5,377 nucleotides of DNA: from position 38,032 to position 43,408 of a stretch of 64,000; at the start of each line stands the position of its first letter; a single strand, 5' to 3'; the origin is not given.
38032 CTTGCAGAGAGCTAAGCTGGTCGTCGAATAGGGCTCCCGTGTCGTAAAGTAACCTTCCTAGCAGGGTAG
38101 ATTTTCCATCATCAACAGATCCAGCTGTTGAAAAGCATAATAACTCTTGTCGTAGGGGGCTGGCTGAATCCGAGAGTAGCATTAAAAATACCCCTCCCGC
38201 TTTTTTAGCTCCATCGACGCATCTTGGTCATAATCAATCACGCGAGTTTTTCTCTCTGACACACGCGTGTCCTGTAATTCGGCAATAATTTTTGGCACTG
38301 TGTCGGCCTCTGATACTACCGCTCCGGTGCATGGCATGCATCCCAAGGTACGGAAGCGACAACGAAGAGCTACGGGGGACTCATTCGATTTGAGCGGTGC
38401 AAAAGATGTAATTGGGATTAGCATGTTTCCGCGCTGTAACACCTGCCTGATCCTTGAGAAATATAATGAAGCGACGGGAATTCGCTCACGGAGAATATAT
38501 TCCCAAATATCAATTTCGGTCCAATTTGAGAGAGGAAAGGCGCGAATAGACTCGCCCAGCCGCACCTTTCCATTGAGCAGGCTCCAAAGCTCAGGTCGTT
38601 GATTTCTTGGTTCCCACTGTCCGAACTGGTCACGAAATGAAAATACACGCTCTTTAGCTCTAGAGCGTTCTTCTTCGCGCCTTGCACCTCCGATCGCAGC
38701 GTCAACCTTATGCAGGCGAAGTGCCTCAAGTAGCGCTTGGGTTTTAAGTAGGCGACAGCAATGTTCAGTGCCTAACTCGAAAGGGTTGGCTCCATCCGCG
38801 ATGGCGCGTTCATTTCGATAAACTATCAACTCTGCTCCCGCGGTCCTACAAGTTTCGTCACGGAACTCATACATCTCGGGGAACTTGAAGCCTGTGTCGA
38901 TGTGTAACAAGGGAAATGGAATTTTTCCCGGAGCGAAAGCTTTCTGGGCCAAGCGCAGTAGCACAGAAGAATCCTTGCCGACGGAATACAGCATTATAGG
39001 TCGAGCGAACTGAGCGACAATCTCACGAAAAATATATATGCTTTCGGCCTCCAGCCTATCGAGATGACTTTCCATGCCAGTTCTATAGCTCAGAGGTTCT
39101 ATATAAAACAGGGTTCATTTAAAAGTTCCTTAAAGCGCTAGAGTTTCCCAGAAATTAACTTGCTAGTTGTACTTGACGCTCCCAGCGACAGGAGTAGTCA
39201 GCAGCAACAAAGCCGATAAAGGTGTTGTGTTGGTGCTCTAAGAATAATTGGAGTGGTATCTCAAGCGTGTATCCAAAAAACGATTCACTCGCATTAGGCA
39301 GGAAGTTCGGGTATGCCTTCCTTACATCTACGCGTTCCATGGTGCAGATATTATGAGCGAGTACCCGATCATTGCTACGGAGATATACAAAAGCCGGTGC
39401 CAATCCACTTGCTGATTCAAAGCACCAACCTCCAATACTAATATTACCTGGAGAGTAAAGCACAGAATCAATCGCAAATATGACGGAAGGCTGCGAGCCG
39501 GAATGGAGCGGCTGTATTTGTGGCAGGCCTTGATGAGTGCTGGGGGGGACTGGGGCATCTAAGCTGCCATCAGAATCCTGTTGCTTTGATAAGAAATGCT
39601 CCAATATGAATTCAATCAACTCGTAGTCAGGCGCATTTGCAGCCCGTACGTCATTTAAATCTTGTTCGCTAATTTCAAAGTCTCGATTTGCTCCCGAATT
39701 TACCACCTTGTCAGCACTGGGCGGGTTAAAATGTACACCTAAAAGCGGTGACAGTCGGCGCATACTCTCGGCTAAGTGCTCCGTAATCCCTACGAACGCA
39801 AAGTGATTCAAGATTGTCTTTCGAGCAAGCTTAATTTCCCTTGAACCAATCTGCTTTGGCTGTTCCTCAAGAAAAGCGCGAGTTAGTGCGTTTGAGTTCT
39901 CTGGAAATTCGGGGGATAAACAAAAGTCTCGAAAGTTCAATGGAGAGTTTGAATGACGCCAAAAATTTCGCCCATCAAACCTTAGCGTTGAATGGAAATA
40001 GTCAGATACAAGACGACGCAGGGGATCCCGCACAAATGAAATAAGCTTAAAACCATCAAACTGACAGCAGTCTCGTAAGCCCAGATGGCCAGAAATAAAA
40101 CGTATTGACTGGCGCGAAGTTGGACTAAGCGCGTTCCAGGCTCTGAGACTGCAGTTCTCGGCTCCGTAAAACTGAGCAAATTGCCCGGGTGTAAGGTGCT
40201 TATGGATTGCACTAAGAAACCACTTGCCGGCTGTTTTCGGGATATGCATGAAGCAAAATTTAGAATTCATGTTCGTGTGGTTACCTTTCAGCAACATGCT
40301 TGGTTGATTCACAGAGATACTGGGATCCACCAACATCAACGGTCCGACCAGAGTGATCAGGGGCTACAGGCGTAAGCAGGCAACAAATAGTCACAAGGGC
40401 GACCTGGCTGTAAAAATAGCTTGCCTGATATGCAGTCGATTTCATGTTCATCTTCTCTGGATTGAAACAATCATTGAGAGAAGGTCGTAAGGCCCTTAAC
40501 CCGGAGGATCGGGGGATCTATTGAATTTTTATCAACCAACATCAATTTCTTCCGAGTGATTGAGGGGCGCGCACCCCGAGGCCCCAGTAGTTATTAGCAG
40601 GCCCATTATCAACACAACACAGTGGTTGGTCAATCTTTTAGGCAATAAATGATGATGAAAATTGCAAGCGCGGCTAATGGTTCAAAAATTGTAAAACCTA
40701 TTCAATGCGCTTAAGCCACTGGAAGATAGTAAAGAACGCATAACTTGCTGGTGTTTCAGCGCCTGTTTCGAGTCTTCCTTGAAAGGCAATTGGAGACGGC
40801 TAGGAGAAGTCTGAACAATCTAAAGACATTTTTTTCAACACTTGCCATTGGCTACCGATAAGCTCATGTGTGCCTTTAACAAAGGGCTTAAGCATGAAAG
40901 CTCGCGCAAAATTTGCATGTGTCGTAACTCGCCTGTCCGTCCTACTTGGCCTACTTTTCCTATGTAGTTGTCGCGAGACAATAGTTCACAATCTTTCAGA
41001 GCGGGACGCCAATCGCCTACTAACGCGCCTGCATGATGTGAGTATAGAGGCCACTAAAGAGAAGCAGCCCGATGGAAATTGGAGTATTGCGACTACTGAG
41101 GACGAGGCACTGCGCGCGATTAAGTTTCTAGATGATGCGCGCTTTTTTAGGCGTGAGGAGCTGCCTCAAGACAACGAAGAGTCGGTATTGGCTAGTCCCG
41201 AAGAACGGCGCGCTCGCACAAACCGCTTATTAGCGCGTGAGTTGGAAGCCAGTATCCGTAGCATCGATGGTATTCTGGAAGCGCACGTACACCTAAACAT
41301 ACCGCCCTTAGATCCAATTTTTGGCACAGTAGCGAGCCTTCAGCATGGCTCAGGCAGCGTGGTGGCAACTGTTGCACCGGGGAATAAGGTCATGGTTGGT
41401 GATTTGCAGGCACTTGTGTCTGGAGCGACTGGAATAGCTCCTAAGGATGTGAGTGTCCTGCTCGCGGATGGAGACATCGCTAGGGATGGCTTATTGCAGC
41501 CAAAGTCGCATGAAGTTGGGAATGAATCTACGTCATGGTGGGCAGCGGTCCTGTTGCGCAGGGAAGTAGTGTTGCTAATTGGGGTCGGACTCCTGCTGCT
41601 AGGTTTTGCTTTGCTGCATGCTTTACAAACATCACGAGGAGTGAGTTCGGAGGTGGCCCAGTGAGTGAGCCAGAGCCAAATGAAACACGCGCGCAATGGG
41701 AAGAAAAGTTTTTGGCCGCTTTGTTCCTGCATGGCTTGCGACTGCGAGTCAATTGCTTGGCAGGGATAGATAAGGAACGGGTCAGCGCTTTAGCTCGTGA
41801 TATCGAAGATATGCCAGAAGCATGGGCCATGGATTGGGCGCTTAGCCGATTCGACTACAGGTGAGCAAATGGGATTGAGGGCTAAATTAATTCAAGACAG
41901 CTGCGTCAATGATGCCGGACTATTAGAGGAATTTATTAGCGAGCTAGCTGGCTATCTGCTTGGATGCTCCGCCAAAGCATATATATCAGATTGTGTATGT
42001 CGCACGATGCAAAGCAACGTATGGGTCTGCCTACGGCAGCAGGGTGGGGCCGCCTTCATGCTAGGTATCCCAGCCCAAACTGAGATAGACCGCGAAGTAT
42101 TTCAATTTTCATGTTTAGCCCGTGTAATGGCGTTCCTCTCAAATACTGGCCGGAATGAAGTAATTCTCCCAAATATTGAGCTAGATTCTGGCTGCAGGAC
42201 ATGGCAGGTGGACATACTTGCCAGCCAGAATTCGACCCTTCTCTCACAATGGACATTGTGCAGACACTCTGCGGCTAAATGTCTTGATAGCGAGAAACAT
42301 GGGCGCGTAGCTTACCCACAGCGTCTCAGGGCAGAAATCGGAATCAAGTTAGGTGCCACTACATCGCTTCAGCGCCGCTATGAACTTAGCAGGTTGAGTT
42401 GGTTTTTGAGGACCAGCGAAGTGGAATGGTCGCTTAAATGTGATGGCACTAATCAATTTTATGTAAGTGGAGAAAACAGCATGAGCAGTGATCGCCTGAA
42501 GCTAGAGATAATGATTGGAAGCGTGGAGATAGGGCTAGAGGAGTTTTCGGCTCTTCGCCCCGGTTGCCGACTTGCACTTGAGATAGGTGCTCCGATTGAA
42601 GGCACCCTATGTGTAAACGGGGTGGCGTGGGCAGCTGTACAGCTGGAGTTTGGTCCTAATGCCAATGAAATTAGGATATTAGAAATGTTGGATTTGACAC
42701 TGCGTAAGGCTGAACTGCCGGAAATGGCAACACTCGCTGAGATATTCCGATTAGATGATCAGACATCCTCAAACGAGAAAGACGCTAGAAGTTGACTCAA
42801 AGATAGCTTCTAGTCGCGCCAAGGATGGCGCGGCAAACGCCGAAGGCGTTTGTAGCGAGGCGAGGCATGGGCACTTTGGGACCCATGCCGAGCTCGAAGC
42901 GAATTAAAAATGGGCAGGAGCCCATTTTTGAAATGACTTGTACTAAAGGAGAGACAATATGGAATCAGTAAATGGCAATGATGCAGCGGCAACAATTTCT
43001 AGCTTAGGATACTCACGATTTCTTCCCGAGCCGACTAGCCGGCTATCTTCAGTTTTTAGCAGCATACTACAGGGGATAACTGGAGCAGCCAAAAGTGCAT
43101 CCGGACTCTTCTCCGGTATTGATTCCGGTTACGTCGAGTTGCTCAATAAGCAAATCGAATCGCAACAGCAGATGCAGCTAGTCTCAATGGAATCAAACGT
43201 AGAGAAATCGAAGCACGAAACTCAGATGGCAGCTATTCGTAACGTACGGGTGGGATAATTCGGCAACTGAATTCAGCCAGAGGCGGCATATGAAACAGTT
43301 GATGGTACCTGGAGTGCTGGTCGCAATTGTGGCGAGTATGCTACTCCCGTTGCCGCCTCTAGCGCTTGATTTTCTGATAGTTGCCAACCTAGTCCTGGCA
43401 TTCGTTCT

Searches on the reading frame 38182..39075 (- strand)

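Call 17: search_protein_families(library=pfam, proteins=[window:38182-39075:-], max_evalue=0.01)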
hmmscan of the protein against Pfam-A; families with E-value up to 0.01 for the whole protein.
window:38182-39075:- (297 aa): 1 family
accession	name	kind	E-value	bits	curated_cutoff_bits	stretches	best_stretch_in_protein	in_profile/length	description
PF01507.26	PAPS_reduct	-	1.7e-50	171.9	22.5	1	26-251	2-174/175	Phosphoadenosine phosphosulfate reductase domain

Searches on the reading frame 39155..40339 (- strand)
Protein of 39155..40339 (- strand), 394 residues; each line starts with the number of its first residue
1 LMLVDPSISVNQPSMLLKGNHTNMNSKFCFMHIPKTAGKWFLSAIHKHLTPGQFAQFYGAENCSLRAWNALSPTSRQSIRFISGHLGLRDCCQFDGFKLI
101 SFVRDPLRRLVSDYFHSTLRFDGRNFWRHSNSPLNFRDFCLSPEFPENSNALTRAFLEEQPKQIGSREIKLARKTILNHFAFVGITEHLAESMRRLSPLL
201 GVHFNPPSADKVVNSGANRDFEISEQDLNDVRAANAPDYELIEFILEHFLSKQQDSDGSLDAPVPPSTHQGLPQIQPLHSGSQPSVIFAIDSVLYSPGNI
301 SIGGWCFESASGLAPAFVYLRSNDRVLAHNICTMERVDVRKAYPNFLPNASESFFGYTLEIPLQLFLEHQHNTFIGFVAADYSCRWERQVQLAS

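Call 17: search_protein_families(library=pfam, proteins=[window:39155-40339:-], max_evalue=0.01)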
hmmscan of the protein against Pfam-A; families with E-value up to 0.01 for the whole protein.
window:39155-40339:- (394 aa): 1 family
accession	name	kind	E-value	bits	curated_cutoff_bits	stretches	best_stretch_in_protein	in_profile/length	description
PF03567.20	Sulfotransfer_2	-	1.4e-07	32.4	22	1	25-204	8-197/252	Sulfotransferase family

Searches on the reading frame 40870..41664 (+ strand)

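Call 17: search_protein_families(library=pfam, proteins=[window:40870-41664:+], max_evalue=0.01)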
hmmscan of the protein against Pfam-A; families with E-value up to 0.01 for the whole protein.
window:40870-41664:+ (264 aa): 1 family
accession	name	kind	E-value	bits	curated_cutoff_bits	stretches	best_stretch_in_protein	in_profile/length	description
PF01514.23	YscJ_FliF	-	2.9e-11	44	24.4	1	36-201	7-174/179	Secretory protein of YscJ/FliF family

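Call 74: search_protein_families(library=ncbifam, proteins=[window:40870-41664:+], max_evalue=0.01)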
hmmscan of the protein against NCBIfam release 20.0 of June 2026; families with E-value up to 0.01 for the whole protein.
window:40870-41664:+ (264 aa): 4 families
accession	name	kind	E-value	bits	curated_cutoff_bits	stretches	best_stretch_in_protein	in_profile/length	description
TIGR02544.1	III_secr_YscJ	equivalog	1.2e-23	83.8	161.95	1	20-199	3-186/193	type III secretion system inner membrane ring lipoprotein SctJ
NF011852.0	PRK15324.1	equivalog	2.4e-07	30.5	261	1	22-144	6-132/252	EscJ/YscJ/HrcJ family type III secretion inner membrane ring protein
NF011875.1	PRK15348.1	equivalog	1.1e-05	25.2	260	1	24-147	9-134/249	EscJ/YscJ/HrcJ family type III secretion inner membrane ring protein SsaJ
TIGR00206.1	fliF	equivalog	1.1e-05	24.7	129.75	1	112-183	127-195/555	flagellar basal-body MS-ring/collar protein FliF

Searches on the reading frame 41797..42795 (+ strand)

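Call 17: search_protein_families(library=pfam, proteins=[window:41797-42795:+], max_evalue=0.01)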
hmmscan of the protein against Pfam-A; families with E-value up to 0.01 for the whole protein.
window:41797-42795:+ (332 aa): 0 families

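Call 74: search_protein_families(library=ncbifam, proteins=[window:41797-42795:+], max_evalue=0.01)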
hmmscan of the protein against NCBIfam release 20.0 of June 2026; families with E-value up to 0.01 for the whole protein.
window:41797-42795:+ (332 aa): 1 family
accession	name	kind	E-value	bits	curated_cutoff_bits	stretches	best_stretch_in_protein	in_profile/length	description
TIGR02551.1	SpaO_YscQ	equivalog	0.006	16.6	100.8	0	234-276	237-279/300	type III secretion system cytoplasmic ring protein SctQ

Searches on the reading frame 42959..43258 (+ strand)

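Call 17: search_protein_families(library=pfam, proteins=[window:42959-43258:+], max_evalue=0.01)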
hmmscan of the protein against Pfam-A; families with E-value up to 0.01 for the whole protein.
window:42959-43258:+ (99 aa): 0 families

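Call 74: search_protein_families(library=ncbifam, proteins=[window:42959-43258:+], max_evalue=0.01)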
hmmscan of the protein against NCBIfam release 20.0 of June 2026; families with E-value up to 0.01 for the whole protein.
window:42959-43258:+ (99 aa): 1 family
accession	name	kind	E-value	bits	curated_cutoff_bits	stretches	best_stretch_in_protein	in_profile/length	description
TIGR00552.1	nadE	equivalog_domain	0.007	15.6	63.65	1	42-91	21-70/251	NAD(+) synthase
